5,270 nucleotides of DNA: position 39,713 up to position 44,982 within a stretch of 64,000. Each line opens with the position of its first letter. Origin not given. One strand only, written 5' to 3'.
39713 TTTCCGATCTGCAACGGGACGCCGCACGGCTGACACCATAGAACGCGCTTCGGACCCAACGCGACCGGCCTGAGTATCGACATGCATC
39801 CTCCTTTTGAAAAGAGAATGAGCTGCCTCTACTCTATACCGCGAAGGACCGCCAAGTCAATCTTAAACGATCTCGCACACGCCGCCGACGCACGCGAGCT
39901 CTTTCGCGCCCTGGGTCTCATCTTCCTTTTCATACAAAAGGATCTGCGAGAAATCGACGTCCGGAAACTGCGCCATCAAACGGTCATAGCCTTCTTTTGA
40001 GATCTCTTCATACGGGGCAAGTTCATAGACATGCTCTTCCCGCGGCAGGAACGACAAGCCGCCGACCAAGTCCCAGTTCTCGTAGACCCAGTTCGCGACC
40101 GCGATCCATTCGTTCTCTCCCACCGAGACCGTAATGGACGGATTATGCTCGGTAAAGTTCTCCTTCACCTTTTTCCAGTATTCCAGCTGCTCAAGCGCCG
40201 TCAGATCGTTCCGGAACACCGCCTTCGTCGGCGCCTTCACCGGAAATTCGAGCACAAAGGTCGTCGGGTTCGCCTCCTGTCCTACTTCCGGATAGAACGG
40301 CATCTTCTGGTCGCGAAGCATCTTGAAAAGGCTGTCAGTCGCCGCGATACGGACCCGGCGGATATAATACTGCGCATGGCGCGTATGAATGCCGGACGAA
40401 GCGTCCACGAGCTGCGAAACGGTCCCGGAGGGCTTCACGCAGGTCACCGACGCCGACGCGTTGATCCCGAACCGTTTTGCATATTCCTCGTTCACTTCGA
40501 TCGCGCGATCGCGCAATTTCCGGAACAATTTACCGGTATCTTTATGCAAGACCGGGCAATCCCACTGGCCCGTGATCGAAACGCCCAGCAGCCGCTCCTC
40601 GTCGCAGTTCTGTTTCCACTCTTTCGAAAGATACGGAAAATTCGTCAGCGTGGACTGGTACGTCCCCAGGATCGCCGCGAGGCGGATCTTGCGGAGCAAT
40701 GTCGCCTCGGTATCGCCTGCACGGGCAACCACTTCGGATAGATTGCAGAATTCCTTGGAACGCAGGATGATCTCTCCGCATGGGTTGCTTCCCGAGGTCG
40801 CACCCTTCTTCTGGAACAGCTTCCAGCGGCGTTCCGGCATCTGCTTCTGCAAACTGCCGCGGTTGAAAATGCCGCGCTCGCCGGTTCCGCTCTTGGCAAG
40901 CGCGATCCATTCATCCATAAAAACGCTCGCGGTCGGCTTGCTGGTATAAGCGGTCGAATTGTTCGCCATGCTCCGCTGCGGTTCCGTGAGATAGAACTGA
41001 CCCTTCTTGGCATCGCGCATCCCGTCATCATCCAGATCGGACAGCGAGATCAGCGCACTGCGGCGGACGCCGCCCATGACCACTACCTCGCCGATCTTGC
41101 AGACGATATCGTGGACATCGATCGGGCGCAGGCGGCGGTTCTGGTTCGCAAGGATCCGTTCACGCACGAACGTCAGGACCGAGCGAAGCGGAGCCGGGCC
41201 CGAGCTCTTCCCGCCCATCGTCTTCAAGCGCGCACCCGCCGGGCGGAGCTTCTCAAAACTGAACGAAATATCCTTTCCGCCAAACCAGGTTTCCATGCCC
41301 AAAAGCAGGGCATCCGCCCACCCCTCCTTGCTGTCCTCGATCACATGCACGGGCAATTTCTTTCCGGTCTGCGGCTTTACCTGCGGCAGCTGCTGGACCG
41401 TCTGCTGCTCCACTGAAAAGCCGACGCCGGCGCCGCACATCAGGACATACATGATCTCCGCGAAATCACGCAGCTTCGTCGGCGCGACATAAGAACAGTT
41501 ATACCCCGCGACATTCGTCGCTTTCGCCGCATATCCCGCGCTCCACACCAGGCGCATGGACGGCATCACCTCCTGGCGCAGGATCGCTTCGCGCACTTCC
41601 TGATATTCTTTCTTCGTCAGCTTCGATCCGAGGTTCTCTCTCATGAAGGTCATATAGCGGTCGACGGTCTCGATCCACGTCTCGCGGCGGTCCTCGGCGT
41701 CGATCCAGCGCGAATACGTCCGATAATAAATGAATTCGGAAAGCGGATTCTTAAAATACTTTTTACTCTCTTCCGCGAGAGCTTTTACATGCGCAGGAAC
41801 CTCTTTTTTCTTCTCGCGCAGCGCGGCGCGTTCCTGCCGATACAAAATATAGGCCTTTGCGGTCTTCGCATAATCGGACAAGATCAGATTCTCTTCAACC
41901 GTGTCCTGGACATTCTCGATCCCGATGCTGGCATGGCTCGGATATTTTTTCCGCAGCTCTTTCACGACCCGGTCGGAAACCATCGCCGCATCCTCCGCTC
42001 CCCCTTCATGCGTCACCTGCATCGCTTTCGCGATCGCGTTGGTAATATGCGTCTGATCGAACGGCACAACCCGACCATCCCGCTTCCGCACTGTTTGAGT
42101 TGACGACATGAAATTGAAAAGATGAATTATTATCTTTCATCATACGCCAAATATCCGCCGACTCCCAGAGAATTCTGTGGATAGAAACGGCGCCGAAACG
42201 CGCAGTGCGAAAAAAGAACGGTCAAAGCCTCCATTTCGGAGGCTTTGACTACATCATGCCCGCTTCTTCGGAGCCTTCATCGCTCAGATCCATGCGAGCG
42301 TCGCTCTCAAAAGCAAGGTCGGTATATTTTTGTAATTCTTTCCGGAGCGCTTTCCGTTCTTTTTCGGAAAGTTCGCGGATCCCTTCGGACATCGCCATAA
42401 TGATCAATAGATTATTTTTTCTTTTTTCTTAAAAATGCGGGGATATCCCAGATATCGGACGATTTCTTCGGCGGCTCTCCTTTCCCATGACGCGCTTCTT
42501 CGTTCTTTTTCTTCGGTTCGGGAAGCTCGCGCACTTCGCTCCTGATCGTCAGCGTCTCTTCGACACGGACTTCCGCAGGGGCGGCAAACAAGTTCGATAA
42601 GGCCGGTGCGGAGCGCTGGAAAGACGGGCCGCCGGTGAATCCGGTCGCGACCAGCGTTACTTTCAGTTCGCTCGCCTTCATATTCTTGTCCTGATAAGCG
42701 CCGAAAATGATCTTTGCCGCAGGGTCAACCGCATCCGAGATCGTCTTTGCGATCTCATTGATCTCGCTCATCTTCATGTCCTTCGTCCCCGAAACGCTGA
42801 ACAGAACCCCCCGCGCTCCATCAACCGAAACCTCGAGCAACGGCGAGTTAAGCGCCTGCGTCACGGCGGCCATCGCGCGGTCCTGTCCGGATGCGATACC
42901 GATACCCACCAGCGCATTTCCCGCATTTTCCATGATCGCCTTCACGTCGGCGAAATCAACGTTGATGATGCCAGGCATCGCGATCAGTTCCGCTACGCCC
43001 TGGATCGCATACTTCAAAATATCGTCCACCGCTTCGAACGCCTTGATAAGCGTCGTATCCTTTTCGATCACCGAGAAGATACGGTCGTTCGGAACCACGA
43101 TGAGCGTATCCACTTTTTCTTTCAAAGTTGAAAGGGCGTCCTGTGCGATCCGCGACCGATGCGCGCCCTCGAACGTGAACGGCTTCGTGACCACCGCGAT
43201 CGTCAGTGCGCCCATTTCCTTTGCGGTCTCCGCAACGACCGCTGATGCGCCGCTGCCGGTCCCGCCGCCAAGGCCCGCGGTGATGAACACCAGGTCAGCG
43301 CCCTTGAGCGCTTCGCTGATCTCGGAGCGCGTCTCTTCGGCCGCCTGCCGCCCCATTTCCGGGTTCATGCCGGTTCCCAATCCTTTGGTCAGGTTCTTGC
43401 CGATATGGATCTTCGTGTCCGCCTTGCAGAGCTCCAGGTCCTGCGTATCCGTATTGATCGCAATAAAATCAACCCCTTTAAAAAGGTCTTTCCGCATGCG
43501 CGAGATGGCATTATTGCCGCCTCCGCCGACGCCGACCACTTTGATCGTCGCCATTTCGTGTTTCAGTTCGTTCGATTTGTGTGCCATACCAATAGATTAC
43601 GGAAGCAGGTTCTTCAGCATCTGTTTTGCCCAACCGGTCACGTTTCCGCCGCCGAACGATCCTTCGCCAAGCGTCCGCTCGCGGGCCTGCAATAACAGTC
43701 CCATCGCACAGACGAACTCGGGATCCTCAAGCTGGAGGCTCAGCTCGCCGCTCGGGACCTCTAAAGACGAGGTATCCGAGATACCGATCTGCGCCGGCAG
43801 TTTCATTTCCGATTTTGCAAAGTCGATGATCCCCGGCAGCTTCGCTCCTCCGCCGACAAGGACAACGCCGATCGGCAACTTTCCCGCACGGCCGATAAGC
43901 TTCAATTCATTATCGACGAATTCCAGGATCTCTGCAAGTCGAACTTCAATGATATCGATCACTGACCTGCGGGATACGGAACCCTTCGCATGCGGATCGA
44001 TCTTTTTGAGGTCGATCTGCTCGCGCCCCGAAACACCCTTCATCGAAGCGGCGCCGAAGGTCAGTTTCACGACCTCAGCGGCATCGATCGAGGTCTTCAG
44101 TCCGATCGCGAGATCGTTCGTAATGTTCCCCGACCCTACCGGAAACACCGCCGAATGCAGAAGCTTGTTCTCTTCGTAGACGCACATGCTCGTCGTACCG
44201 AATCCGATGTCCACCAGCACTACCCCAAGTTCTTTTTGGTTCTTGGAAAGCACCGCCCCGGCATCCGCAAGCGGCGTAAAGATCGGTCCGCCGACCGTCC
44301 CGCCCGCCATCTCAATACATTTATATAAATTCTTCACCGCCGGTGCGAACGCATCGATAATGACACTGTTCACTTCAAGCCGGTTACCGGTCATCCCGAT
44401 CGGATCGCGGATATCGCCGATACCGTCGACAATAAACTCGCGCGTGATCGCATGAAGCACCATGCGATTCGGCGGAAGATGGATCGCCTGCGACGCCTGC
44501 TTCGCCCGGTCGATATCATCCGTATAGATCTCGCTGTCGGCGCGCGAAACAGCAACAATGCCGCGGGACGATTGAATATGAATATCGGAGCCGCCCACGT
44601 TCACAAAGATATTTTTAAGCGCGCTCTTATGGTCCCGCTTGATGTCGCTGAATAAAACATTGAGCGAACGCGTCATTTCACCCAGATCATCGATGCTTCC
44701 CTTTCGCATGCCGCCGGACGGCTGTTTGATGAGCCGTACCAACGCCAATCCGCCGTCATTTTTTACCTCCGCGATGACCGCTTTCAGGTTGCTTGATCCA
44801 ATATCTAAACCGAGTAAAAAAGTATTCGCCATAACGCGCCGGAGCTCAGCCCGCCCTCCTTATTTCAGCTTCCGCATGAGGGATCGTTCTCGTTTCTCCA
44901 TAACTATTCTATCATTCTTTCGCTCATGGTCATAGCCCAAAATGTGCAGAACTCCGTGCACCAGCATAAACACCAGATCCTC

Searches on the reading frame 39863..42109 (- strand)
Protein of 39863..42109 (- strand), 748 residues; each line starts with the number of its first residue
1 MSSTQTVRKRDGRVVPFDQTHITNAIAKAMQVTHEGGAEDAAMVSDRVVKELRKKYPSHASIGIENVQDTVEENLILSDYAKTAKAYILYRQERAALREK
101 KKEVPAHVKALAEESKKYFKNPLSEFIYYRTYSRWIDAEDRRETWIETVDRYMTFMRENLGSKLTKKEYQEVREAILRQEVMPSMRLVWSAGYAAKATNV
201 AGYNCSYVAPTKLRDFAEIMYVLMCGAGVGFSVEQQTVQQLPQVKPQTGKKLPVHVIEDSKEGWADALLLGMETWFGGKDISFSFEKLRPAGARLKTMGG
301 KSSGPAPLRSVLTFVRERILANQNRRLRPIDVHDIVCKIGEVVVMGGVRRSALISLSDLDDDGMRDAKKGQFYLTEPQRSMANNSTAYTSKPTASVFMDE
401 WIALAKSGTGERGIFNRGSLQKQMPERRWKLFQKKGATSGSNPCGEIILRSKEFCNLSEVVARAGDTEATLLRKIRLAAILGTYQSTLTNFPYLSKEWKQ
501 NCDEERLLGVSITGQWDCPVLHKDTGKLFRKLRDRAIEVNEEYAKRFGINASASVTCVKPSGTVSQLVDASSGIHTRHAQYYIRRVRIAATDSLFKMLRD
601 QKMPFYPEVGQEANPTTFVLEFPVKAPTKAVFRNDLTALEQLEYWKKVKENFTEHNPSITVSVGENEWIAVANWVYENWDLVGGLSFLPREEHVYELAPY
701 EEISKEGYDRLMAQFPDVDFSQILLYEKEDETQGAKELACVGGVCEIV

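Call 43: search_protein_families(library=pfam, proteins=[window:39863-42109:-], max_evalue=0.001)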
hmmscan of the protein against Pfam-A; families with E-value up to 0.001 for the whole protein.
window:39863-42109:- (748 aa): 4 families
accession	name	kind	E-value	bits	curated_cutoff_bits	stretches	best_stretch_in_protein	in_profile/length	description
PF03477.21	ATP-cone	-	3.6e-21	76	25.8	1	6-95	2-87/88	ATP cone domain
PF17975.6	RNR_Alpha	-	3e-11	44.1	26.4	1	107-175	5-71/101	Ribonucleotide reductase alpha domain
PF02867.20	Ribonuc_red_lgC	-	5.1e-09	35.7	23.9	0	394-461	169-233/523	Ribonucleotide reductase, barrel domain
PF21995.1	RNR-II_ins_dom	-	7.8e-05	23.3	27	1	255-315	37-103/107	B12-dependent ribonucleotide reductase, insertion domain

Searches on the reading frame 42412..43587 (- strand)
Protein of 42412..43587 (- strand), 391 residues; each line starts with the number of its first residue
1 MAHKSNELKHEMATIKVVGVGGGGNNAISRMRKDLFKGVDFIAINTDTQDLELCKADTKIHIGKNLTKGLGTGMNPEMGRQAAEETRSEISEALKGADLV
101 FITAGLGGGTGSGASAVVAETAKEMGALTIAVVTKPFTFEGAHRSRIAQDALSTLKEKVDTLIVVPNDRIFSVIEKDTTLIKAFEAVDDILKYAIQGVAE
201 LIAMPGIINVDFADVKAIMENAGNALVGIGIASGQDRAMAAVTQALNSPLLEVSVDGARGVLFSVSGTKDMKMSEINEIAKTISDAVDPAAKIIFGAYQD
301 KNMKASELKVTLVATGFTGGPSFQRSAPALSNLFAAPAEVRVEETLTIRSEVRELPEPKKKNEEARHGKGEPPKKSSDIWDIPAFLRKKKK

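Call 43: search_protein_families(library=pfam, proteins=[window:42412-43587:-], max_evalue=0.001)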
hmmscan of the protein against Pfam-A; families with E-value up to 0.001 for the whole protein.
window:42412-43587:- (391 aa): 2 families
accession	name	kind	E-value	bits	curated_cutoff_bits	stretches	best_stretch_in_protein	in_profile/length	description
PF00091.31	Tubulin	-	1.5e-48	166.1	33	1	15-174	2-189/190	Tubulin/FtsZ family, GTPase domain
PF12327.13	FtsZ_C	-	2.6e-30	105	27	1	223-317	1-94/95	FtsZ family, C-terminal domain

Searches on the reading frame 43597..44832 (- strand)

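Call 43: search_protein_families(library=pfam, proteins=[window:43597-44832:-], max_evalue=0.001)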
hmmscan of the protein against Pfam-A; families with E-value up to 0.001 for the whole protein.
window:43597-44832:- (411 aa): 4 families
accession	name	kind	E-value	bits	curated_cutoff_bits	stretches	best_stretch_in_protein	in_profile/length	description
PF14450.12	FtsA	-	1.4e-27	97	31.8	1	205-378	1-127/127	Cell division protein FtsA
PF02491.25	SHS2_FTSA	-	3.8e-23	82.1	25.4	1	81-159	1-78/79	SHS2 domain inserted in FTSA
PF11104.14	PilM_2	-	6e-08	32.4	27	0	194-257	172-235/340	Type IV pilus assembly protein PilM;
PF06723.19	MreB_Mbl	-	3.4e-05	23.3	27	1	200-351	143-305/327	MreB/Mbl protein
